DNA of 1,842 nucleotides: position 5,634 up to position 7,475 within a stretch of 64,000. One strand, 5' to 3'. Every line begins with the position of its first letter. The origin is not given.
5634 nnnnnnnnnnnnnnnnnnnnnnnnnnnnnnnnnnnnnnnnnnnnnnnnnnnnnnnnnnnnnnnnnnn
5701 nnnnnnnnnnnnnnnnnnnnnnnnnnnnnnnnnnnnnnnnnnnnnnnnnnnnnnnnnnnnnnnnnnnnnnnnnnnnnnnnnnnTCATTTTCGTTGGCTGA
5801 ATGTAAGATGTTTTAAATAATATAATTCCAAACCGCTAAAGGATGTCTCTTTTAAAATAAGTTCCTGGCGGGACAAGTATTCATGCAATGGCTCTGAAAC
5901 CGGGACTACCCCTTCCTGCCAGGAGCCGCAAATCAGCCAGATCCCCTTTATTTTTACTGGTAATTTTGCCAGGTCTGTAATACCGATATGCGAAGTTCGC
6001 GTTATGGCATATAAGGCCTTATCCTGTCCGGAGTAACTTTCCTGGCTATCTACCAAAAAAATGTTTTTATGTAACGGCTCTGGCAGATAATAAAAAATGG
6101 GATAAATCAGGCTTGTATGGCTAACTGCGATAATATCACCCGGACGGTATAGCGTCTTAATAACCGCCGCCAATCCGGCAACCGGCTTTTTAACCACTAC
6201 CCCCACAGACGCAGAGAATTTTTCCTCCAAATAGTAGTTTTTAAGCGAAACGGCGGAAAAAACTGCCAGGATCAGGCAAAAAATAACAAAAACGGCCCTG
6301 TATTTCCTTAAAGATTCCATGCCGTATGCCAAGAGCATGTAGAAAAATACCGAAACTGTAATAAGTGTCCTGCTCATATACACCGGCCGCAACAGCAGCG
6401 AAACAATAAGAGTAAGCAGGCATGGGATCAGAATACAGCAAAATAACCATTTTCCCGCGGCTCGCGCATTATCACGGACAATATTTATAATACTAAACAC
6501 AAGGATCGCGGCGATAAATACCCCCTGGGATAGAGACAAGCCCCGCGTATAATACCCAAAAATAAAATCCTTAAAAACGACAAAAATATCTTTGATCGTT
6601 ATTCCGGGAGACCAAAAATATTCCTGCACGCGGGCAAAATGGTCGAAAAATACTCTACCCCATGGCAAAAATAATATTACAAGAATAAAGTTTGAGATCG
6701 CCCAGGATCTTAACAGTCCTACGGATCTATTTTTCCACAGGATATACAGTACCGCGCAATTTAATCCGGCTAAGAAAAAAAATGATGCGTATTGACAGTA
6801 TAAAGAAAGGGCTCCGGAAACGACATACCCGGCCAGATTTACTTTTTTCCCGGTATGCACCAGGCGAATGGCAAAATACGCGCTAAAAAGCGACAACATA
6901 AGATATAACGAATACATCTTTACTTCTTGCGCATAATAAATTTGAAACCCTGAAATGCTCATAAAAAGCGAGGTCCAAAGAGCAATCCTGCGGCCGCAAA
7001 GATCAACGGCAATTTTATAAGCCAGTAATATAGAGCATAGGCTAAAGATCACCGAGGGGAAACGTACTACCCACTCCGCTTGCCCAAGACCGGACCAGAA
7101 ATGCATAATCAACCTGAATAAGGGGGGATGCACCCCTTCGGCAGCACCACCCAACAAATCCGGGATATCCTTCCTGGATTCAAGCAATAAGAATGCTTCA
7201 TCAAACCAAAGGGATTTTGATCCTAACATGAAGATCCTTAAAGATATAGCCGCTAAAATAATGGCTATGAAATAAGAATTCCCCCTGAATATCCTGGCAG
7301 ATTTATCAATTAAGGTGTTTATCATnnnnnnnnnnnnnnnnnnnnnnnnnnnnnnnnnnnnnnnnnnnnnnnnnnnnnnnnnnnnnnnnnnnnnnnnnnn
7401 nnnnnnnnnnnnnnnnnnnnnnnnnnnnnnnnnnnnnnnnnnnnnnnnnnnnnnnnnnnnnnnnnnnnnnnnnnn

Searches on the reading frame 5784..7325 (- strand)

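Call 7: search_protein_families(library=pfam, proteins=[window:5784-7325:-], max_evalue=0.1)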
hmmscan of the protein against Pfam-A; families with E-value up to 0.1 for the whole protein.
window:5784-7325:- (513 aa): 2 families
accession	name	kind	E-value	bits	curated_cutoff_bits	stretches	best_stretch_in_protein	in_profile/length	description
PF13231.12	PMT_2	-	5.5e-12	46.6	26.1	1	66-221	2-156/160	Dolichyl-phosphate-mannose-protein mannosyltransferase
PF02706.20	Wzz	-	0.0009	19.9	25.5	1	292-325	17-50/91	Chain length determinant protein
